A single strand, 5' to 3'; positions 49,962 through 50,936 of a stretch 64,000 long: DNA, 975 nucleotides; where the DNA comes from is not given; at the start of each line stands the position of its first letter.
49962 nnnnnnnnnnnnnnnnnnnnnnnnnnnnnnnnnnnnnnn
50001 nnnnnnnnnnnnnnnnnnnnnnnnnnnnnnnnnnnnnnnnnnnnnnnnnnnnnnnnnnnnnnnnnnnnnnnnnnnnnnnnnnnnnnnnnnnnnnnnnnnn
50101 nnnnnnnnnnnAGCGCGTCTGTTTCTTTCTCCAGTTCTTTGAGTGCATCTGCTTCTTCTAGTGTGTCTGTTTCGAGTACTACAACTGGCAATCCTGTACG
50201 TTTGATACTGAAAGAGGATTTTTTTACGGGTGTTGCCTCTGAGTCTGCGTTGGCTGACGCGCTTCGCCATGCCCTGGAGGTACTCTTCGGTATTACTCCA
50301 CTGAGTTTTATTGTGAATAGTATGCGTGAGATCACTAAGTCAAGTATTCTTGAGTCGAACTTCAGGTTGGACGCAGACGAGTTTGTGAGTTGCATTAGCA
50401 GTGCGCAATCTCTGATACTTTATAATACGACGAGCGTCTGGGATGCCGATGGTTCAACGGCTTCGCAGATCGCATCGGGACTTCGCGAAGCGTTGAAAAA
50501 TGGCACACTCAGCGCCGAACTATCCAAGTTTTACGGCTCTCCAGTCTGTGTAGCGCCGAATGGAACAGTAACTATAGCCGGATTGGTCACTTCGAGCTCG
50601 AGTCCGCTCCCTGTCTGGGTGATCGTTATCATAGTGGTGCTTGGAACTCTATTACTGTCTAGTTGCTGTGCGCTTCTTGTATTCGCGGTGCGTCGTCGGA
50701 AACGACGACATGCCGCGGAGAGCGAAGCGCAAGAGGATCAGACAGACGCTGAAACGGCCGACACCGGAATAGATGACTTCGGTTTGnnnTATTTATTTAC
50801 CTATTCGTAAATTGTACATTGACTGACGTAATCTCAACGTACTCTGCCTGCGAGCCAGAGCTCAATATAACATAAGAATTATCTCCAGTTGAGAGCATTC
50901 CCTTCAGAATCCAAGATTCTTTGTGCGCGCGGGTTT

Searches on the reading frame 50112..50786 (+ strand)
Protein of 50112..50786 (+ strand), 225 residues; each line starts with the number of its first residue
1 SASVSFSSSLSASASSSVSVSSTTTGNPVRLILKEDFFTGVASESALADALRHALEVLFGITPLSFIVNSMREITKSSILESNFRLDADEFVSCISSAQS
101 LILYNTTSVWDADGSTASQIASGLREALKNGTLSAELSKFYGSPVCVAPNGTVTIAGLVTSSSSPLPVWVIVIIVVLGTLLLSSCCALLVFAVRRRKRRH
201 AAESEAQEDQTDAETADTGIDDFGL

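Call 20: find_homologous_proteins(query=window:50112-50786:+, max_evalue=0.001)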
Query seq(225 aa) (225 aa): 1 proteins with E <= 0.001 among 5366 candidates.
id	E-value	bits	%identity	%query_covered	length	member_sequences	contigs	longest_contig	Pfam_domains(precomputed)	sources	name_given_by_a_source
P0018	2.3e-97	342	96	76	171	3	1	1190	-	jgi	-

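Call 29: search_protein_families(library=pfam, proteins=[window:50178-50786:+], max_evalue=10)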
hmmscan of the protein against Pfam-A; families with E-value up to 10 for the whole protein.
seq(203 aa): 8 families
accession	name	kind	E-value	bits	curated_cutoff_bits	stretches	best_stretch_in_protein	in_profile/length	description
PF06305.16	LapA_dom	-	0.011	16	28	1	130-188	5-62/64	Lipopolysaccharide assembly protein A domain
PF16959.10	Collectrin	-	0.018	15.2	27.1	1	134-176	113-154/154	Renal amino acid transporter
PF19744.4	DUF6232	-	0.019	15.8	27.4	1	130-179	42-85/117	Family of unknown function (DUF6232)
PF16311.10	TMEM100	-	0.042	13.9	34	1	106-190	42-124/133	Transmembrane protein 100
PF14316.11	DUF4381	-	0.086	13.6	27.2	1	143-188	17-59/145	Domain of unknown function (DUF4381)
PF15102.11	TMEM154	-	0.086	13.1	30.3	1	146-190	63-107/153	TMEM154 protein family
PF14575.11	EphA2_TM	-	0.22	12.7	28.9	1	151-188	2-39/74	Ephrin type-A receptor 2 transmembrane domain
PF15330.11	SIT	-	0.23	12.4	27.6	1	150-193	2-48/114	SHP2-interacting transmembrane adaptor protein, SIT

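Call 41: predict_structure(protein=window:50178-50786:+)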
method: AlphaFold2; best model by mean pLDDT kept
length: 203 residues; sequences in the alignment: 1
mean_pLDDT: 50.4   pTM: 0.26
mean pLDDT of the five models: 50.4, 48.7, 44.4, 43.5, 39.9
residues with pLDDT >= 90: 12; 70-90: 19; 50-70: 56; < 50: 116
segments of 3 or more residues with pLDDT < 50: 1-18, 35-106, 124-143
pLDDT, mean of each block of 10 residues (from residue 1): 38 47 53 48 32 28 30 28 32 43 53 56 46 40 56 81 92 85 63 56 51
secondary structure, 60 per line:
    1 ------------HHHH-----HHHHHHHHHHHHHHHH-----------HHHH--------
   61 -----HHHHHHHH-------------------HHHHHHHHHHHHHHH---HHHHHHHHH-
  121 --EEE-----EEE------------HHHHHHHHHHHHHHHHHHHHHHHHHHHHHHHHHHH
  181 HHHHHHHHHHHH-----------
elements in order: H13-16 H22-37 H49-52 H66-73 H93-107 H111-119 E123-125 E131-133 H146-192

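Call 60: find_encoding_contigs(protein=P0018, flank=5000, max_places=4)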
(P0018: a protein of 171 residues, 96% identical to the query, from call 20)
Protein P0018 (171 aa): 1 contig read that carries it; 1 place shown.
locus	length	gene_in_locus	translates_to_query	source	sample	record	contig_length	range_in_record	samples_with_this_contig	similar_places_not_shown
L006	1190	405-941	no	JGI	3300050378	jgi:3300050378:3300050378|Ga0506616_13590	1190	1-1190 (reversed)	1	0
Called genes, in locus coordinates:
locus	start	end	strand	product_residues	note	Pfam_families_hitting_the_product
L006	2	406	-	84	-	?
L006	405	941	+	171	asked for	-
